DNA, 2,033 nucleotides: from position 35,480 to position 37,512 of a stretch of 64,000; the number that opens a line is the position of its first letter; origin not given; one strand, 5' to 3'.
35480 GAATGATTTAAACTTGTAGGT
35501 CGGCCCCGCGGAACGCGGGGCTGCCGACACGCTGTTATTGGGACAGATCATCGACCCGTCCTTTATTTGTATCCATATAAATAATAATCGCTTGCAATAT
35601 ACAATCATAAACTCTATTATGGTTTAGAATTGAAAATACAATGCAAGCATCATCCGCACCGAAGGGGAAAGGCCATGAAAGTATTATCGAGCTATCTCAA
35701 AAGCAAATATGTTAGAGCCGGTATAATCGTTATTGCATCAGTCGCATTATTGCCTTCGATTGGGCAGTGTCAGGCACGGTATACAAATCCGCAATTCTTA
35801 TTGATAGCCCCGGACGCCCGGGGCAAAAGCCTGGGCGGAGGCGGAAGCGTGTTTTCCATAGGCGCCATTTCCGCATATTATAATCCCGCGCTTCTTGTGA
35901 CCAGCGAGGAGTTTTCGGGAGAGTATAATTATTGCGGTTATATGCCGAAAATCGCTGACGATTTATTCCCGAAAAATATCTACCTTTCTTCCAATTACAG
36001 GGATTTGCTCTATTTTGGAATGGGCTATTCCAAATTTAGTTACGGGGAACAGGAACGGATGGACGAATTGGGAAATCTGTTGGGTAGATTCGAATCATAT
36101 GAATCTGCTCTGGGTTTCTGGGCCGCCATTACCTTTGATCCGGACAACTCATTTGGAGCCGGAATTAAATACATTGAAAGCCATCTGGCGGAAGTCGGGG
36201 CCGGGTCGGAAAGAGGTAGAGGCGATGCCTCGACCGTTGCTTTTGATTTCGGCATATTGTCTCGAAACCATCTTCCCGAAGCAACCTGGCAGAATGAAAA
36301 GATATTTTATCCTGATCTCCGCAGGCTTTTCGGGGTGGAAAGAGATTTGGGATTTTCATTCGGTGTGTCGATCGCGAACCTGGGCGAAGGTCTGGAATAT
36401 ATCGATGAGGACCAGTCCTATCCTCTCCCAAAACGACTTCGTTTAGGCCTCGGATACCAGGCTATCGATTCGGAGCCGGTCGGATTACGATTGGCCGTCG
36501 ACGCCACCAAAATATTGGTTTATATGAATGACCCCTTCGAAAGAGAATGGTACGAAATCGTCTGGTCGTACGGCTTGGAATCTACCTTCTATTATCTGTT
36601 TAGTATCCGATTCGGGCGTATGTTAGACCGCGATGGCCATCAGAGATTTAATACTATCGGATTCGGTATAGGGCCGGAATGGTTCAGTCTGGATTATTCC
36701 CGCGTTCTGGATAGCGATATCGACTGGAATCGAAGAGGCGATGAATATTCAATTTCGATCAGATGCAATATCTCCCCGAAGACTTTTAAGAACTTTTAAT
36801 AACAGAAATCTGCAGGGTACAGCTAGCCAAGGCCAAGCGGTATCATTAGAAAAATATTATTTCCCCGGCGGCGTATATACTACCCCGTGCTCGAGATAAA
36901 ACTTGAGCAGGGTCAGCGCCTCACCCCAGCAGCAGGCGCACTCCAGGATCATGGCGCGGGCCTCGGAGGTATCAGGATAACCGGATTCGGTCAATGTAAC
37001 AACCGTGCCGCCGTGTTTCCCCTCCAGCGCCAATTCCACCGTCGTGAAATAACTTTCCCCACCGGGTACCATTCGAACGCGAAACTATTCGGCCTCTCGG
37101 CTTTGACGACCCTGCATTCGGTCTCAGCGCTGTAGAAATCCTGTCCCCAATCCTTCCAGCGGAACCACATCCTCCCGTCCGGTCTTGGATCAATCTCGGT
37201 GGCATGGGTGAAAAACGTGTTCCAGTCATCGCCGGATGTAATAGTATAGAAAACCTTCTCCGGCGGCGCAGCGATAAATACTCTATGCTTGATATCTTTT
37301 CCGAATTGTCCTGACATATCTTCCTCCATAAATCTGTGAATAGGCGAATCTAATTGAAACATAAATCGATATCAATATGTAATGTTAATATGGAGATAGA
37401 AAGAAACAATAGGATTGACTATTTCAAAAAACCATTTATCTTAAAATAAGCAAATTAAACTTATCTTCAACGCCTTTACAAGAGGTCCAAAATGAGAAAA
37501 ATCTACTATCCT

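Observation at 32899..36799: Tandem triplication of a signal-peptide protein family, each copy carrying its own conserved terminator-plus-leader cassette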

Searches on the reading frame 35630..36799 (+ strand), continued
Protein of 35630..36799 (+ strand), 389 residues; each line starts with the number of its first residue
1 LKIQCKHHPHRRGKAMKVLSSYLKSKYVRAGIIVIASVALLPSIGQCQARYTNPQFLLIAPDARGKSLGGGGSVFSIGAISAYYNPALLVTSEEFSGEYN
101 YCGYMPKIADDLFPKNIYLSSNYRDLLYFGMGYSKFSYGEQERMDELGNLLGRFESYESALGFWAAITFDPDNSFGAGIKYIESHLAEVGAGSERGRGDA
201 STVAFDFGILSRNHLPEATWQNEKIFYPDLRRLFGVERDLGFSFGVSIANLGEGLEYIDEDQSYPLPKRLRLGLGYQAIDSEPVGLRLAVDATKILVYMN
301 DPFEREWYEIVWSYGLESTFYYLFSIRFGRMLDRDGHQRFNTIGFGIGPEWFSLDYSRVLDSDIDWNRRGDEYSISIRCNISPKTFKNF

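Call 49: find_homologous_proteins(query=A3, max_evalue=0.000001)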
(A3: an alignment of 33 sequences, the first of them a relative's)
Query A3 (33 sequences) (374 aa, profile of the alignment): 5966 proteins with E <= 0.000001 among 8000 candidates; the best 120 are listed.
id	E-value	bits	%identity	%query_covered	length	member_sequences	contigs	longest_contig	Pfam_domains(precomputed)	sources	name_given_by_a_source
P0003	5.1e-180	617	70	99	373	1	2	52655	PF19572.6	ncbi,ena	-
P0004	1.0e-179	616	69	97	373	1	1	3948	PF19572.6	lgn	-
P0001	1.8e-173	595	100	100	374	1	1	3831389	PF19572.6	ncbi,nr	ncbi:MAG: PorV/PorQ family protein [Candidatus Zixiibacteriota bacterium]|nr:MAG: PorV/PorQ family p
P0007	3.2e-170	584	63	100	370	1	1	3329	PF19572.6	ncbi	-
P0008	5.0e-165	567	62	98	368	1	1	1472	PF19572.6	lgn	-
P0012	1.2e-163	563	58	98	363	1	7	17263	PF19572.6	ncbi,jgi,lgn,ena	-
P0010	1.9e-160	552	57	99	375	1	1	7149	PF19572.6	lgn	-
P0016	5.7e-160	551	57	95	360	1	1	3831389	PF19572.6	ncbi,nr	ncbi:MAG: PorV/PorQ family protein [Candidatus Zixiibacteriota bacterium]|nr:MAG: PorV/PorQ family p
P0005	1.9e-159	549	71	100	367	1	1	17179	PF19572.6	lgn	-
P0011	2.5e-159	548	59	100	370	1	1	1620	PF19572.6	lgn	-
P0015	4.6e-159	548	56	96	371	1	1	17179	PF19572.6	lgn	-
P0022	1.6e-158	546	54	95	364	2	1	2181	PF19572.6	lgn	-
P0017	9.1e-158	543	55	97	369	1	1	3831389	PF19572.6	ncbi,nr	ncbi:MAG: PorV/PorQ family protein [Candidatus Zixiibacteriota bacterium]|nr:MAG: PorV/PorQ family p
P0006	2.9e-156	538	65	100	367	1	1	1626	PF19572.6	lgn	-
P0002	2.6e-154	532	87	95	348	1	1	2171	PF19572.6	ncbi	-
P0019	6.3e-153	527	54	98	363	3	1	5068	PF19572.6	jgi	jgi:hypothetical protein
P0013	2.6e-152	525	60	95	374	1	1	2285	PF19572.6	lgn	-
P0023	1.1e-150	520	54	97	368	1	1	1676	PF19572.6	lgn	-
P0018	6.8e-149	514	57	94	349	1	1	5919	PF19572.6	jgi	jgi:hypothetical protein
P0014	8.9e-146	504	57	100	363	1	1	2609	PF19572.6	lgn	-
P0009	4.9e-139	482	64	94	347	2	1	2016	PF19572.6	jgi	jgi:hypothetical protein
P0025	4.6e-134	465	56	88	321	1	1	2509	PF19572.6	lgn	-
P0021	6.3e-132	458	60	89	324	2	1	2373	PF19572.6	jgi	jgi:hypothetical protein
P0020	3.4e-130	453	61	89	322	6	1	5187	PF19572.6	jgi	-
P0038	1.4e-127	444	39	91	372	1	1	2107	PF19572.6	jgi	jgi:hypothetical protein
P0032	8.3e-106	372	55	68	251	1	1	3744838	PF19572.6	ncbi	ncbi:MAG: PorV/PorQ family protein, partial [Candidatus Zixiibacteriota bacterium]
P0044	1.7e-105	371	25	91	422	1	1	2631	PF19572.6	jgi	-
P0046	2.7e-105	371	43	90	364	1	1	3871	PF19572.6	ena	-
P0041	5.0e-103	363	27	91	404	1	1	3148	PF19572.6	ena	-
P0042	2.3e-101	358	26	89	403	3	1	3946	PF19572.6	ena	-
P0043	7.4e-100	353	27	82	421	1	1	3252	PF19572.6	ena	-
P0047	2.7e-96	341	24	89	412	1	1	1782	PF19572.6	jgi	-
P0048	7.2e-95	336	26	82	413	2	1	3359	PF19572.6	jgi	jgi:hypothetical protein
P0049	9.3e-95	336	24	82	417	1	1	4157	PF19572.6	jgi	-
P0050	1.0e-94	336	26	89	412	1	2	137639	PF19572.6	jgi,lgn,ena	-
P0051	1.6e-94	335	24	90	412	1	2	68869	PF19572.6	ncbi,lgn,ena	ncbi:MAG: type IX secretion system outer membrane channel protein PorV [Bacteroidota bacterium]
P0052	1.7e-94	335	25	82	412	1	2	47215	PF19572.6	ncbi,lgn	-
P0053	2.9e-94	334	26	89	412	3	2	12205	PF19572.6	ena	-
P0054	3.2e-94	334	25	89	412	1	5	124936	PF19572.6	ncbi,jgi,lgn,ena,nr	ncbi:MAG TPA: type IX secretion system outer membrane channel protein PorV [Bacteroidales bacterium]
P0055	3.4e-94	334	25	82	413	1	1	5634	PF19572.6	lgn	-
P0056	8.8e-94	333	25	89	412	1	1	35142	PF19572.6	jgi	-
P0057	1.5e-93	332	25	89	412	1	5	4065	PF19572.6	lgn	-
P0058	6.6e-93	330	25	82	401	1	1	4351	PF19572.6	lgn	-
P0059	1.9e-92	328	23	89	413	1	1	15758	PF19572.6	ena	-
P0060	6.5e-92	327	25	82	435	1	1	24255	PF19572.6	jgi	jgi:hypothetical protein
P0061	9.3e-92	326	24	82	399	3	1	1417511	PF19572.6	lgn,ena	-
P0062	1.3e-91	326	26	81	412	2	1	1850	PF19572.6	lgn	-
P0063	3.3e-91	324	-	-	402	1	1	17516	PF03349.23,PF19572.6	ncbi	-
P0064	1.4e-90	322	-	-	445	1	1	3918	PF19572.6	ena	-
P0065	1.9e-90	322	26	83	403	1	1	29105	PF19572.6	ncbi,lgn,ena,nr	ncbi:MAG: type IX secretion system outer membrane channel protein PorV [Bacteroidales bacterium]|nr:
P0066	2.1e-90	322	23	81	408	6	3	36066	PF19572.6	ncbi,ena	-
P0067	4.2e-90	321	24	88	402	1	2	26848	PF19572.6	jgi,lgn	-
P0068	4.2e-90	321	24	88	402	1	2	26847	PF19572.6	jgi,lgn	-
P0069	6.2e-90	320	25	89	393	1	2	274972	PF19572.6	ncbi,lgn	-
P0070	7.8e-90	320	24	84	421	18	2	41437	PF19572.6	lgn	-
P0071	8.7e-90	320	27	82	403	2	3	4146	PF03349.23,PF19572.6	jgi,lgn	jgi:hypothetical protein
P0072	1.1e-89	319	24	84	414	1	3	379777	PF19572.6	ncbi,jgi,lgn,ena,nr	ncbi:MAG: type IX secretion system outer membrane channel protein PorV [Bacteroidetes bacterium]|nr:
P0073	1.4e-89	319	27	72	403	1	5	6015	PF19572.6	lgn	-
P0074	2.0e-89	318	24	82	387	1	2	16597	PF03349.23,PF19572.6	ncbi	-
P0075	2.2e-89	318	25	82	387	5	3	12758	PF19572.6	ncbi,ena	-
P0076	2.7e-89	318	25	82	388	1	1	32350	PF19572.6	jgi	-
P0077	3.4e-89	318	24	84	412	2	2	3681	PF19572.6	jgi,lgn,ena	-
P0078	3.7e-89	317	25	82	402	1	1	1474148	PF19572.6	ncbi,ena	-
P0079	4.8e-89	317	25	82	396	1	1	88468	PF19572.6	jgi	-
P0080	4.8e-89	317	24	85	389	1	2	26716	PF19572.6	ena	-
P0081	5.1e-89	317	24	89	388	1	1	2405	PF19572.6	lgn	-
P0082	5.1e-89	317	25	83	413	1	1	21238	PF19572.6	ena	-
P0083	5.7e-89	317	26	82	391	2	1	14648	PF19572.6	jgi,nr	nr:type IX secretion system outer membrane channel protein PorV [Bacteroidota bacterium]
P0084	7.1e-89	317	24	85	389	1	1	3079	PF19572.6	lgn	-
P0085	7.6e-89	316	24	85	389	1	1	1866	PF19572.6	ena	-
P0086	9.3e-89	316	25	82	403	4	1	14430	PF03349.23,PF19572.6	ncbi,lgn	-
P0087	1.0e-88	316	24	82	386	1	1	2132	PF03349.23,PF19572.6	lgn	-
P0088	1.1e-88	316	24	83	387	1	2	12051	PF03349.23,PF19572.6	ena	-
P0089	1.2e-88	316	22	81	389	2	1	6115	PF03349.23,PF19572.6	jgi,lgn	jgi:hypothetical protein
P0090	1.2e-88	316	24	85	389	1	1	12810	PF19572.6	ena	-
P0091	1.3e-88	316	24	82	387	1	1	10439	PF19572.6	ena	-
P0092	1.7e-88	315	23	85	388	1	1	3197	PF19572.6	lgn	-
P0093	1.9e-88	315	24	83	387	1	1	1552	PF03349.23,PF19572.6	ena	-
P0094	2.6e-88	315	25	85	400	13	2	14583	PF19572.6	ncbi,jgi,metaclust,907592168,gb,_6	metaclust:\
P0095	2.9e-88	315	25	88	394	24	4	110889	PF19572.6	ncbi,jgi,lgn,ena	jgi:hypothetical protein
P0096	3.5e-88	314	25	82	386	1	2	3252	PF19572.6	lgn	-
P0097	3.8e-88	314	24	83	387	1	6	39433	PF03349.23,PF19572.6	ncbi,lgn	-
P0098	4.0e-88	314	25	82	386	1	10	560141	PF19572.6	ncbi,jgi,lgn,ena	jgi:hypothetical protein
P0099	4.5e-88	314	25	91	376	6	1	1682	PF19572.6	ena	-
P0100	4.9e-88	314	25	82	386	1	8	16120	PF19572.6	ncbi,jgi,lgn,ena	-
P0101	5.6e-88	314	24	90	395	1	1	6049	PF19572.6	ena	-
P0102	6.8e-88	313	27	65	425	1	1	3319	PF19572.6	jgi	jgi:hypothetical protein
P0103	6.9e-88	313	25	88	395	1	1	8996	PF03349.23,PF19572.6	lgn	-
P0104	7.5e-88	313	23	85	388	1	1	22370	PF19572.6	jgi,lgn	jgi:hypothetical protein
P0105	7.8e-88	313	23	85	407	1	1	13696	PF19572.6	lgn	-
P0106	9.1e-88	313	24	84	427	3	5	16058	PF19572.6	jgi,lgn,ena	-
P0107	1.0e-87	313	22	90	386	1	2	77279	PF19572.6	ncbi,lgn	-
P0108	1.1e-87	313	25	82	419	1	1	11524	PF19572.6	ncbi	-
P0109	1.1e-87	313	25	83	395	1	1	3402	PF19572.6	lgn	-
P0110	1.2e-87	313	24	82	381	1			PF19572.6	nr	nr:type IX secretion system outer membrane channel protein PorV [Bacteroidales bacterium]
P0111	1.4e-87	312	22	90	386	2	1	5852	PF19572.6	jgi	jgi:hypothetical protein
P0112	1.4e-87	312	23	81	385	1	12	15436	PF03349.23,PF19572.6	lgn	-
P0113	1.4e-87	312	25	83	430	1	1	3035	PF19572.6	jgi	jgi:hypothetical protein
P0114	1.5e-87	312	25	88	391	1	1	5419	PF19572.6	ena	-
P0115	1.6e-87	312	27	65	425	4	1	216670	PF19572.6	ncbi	-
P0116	2.0e-87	312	23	81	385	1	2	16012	PF03349.23,PF19572.6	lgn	-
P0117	2.1e-87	312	25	90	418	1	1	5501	PF19572.6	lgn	-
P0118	2.1e-87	312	24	81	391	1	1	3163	PF03349.23,PF19572.6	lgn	-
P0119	2.8e-87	311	23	85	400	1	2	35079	PF19572.6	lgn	-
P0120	2.8e-87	311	23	85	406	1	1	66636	PF19572.6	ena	-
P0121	3.3e-87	311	26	91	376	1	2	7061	PF19572.6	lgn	-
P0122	3.3e-87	311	26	83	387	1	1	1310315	PF03349.23,PF19572.6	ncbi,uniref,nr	ncbi:type IX secretion system outer membrane channel protein PorV (plasmid) [Pedobacter sp. BS3]|uni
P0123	3.3e-87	311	26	85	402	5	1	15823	PF03349.23,PF19572.6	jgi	-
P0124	3.6e-87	311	23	88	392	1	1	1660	PF03349.23,PF19572.6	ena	-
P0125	4.6e-87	311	26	91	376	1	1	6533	PF19572.6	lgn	-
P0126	4.6e-87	311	24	91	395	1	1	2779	PF03349.23,PF19572.6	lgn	-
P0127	4.8e-87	311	23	89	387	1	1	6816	PF03349.23,PF19572.6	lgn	-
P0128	5.5e-87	310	24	83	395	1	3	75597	PF19572.6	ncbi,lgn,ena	-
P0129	5.6e-87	310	25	90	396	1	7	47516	PF19572.6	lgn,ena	-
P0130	5.9e-87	310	23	89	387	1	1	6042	PF03349.23,PF19572.6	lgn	-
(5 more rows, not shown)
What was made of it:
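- The next relatives outside the clade are canonical Bacteroidota PorV proteins (call 49).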

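Call 50: find_encoding_contigs(protein=P0030, flank=10000, max_places=2)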
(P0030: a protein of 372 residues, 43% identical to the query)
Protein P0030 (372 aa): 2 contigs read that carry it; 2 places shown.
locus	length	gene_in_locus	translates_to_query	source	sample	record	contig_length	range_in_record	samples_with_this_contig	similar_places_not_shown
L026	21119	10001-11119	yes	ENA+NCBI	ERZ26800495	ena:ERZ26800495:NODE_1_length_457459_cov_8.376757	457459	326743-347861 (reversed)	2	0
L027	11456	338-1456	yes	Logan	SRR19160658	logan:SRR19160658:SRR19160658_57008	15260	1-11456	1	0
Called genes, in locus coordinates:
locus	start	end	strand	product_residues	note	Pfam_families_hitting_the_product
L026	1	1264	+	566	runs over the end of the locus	PF13860:FlgD_ig, PF18962:Por_Secre_tail (faint)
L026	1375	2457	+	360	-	-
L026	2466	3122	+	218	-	PF07635:PSCyt1 (weak)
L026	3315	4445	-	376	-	PF03590:AsnA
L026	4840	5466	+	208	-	PF07040:DUF1326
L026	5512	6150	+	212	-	PF07040:DUF1326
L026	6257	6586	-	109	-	PF21349:RUBY_RBDX, PF23458:DUF7130 (weak)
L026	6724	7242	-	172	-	PF06803:DUF1232 (weak)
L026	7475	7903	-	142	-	PF00210:Ferritin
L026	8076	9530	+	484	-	PF00749:tRNA-synt_1c, PF19269:Anticodon_2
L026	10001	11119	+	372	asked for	PF19572:PorV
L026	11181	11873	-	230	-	-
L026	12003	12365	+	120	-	PF02311:AraC_binding, PF07883:Cupin_2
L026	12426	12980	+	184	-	PF13302:Acetyltransf_3, PF13420:Acetyltransf_4, PF00583:Acetyltransf_1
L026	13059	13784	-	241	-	PF03366:YEATS, PF20305:pYEATS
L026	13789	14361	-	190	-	-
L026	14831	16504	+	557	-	PF01425:Amidase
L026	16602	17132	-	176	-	PF01797:Y1_Tnp (faint)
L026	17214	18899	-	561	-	PF00749:tRNA-synt_1c, PF03950:tRNA-synt_1c_C, PF20974:tRNA-synt_1c_C2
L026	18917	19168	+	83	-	-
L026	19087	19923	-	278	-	PF00561:Abhydrolase_1, PF12146:Hydrolase_4, PF20408:Abhydrolase_11 (weak), PF12697:Abhydrolase_6, PF00326:Peptidase_S9, PF02129:Peptidase_S15 (faint)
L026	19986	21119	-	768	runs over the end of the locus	PF13620:CarboxypepD_reg, PF13715:CarbopepD_reg_2, PF07715:Plug (weak), PF00593:TonB_dep_Rec_b-barrel, PF25183:OMP_b-brl_4 (faint)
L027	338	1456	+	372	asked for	PF19572:PorV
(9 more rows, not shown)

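Call 51: find_encoding_contigs(protein=P0034, flank=10000, max_places=2)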
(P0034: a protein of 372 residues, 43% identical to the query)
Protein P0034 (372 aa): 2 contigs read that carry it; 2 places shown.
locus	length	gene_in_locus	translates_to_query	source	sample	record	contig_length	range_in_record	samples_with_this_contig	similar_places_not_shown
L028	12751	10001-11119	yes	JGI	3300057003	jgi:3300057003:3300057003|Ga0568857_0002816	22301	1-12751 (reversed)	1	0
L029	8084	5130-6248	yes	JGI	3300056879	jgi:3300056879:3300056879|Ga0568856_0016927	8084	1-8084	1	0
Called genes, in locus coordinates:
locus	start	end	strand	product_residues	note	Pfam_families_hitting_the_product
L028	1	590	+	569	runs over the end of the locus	PF13860:FlgD_ig, PF18962:Por_Secre_tail (weak)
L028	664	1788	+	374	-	-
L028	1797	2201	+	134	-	PF07635:PSCyt1 (weak)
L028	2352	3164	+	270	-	PF01209:Ubie_methyltran (weak), PF13489:Methyltransf_23 (weak), PF08241:Methyltransf_11, PF08242:Methyltransf_12, PF13649:Methyltransf_25, PF13847:Methyltransf_31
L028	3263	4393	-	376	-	PF03590:AsnA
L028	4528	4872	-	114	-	PF23458:DUF7130 (weak), PF21349:RUBY_RBDX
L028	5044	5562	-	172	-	-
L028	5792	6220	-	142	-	PF00210:Ferritin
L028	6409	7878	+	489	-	PF00749:tRNA-synt_1c, PF19269:Anticodon_2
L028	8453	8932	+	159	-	PF01797:Y1_Tnp (weak)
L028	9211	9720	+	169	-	-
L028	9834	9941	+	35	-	-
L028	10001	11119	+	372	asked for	PF19572:PorV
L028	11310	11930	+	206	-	-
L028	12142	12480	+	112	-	-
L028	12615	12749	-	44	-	?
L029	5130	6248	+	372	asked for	PF19572:PorV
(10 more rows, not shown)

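Call 54: search_protein_families(library=ncbifam, proteins=[L028:8453-8929:+, L026:16605-17132:-, P0030, P0041, P0044, L001:3268-3930:+, L001:4233-5780:+], max_evalue=0.01)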
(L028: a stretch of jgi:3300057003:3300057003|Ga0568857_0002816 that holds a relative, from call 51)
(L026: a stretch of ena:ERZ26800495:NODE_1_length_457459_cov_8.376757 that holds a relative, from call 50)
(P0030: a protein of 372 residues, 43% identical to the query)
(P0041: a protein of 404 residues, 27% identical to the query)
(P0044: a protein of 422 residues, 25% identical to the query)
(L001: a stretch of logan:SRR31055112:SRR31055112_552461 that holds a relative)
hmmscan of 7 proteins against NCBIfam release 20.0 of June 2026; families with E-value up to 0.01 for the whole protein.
L028:8453-8929:+ (159 aa): 2 families
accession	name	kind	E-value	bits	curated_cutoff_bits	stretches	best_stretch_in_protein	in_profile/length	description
NF047646.1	REP_Tyr_transpos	equivalog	8.5e-33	113.3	80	1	5-130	3-146/146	REP-associated tyrosine transposase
NF033573.1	transpos_IS200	equivalog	0.00099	19.3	55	1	11-95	11-104/126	IS200/IS605 family transposase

L026:16605-17132:- (176 aa): 1 family
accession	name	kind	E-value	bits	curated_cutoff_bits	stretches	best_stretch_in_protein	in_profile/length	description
NF047646.1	REP_Tyr_transpos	equivalog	3.4e-29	101.6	80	1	7-158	5-146/146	REP-associated tyrosine transposase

P0030 (372 aa): 5 families
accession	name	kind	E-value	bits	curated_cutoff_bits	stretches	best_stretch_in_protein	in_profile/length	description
NF033709.1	PorV_fam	subfamily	3.3e-39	135.4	90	1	38-365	2-326/326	PorV/PorQ family protein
NF033710.1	T9SS_OM_PorV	equivalog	4.3e-28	98.6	250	2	32-284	18-253/367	type IX secretion system outer membrane channel protein PorV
NF033711.1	T9SS_PorQ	equivalog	1.2e-06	27.8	220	1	18-173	4-156/335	type IX secretion system protein PorQ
NF006965.0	PRK09440.1-3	equivalog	0.001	17.9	754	1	273-343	79-147/430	valine--pyruvate transaminase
TIGR03519.1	T9SS_PorP_fam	subfamily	0.0031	17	90.55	0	65-265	31-206/292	PorP/SprF family type IX secretion system membrane protein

P0041 (404 aa): 4 families
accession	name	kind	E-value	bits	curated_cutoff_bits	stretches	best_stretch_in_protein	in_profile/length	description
NF033710.1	T9SS_OM_PorV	equivalog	4.6e-144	480.1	250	1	24-399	6-367/367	type IX secretion system outer membrane channel protein PorV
NF033709.1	PorV_fam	subfamily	6.7e-125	417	90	1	42-399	2-326/326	PorV/PorQ family protein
NF033711.1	T9SS_PorQ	equivalog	8.1e-22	77.7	220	1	43-271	25-232/335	type IX secretion system protein PorQ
NF052325.1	PorVQ2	equivalog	0.0003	19.8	325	1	45-175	28-164/354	putative type IX sorting system protein PorV2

P0044 (422 aa): 4 families
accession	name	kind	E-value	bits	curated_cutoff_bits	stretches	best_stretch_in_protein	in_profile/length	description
NF033710.1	T9SS_OM_PorV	equivalog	1e-152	508.6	250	1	44-411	18-367/367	type IX secretion system outer membrane channel protein PorV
NF033709.1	PorV_fam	subfamily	1.5e-130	435.6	90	1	49-411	1-326/326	PorV/PorQ family protein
NF033711.1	T9SS_PorQ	equivalog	3e-20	72.6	220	1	49-258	23-212/335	type IX secretion system protein PorQ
NF052325.1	PorVQ2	equivalog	7.8e-09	34.9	325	1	54-154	29-126/354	putative type IX sorting system protein PorV2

L001:3268-3930:+ (220 aa): 1 family
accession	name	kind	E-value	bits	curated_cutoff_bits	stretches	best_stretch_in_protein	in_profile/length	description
TIGR04565.1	OMP_myx_plus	subfamily_domain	1.1e-06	28.7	60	1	64-214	14-161/161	outer membrane beta-barrel domain-containing protein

L001:4233-5780:+ (515 aa): 2 families
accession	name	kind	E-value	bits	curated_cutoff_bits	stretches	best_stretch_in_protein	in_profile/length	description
TIGR04312.1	choice_anch_B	subfamily_domain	9.2e-17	61.3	100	3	427-484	264-323/364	choice-of-anchor B family protein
NF041611.1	exoglucan_CbhB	equivalog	1e-09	37.1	1950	1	36-208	706-872/997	exoglucanase CbhB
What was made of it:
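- On PorV proper (equivalog NF033710): True PorV proteins P0041 and P0044 score 480 and 509 bits (call 54).
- RAYT genes pass NF047646 in L026 and L028 (call 54).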

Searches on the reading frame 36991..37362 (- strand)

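Call 3: search_protein_families(library=pfam, proteins=[window:36991-37362:-], max_evalue=1)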
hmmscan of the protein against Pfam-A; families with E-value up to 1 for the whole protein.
window:36991-37362:- (123 aa): 2 families
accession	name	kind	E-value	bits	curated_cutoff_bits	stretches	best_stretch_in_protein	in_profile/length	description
PF08327.17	AHSA1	-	3.1e-05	24.6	22.1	1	31-98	1-66/125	Activator of Hsp90 ATPase homolog 1-like protein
PF10604.15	Polyketide_cyc2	-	6.5e-05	23.7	27.4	1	24-111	4-93/142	Polyketide cyclase / dehydrase and lipid transport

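Call 4: search_protein_families(library=ncbifam, proteins=[window:36991-37362:-], max_evalue=1)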
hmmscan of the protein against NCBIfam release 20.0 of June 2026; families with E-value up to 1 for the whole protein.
window:36991-37362:- (123 aa): 0 families
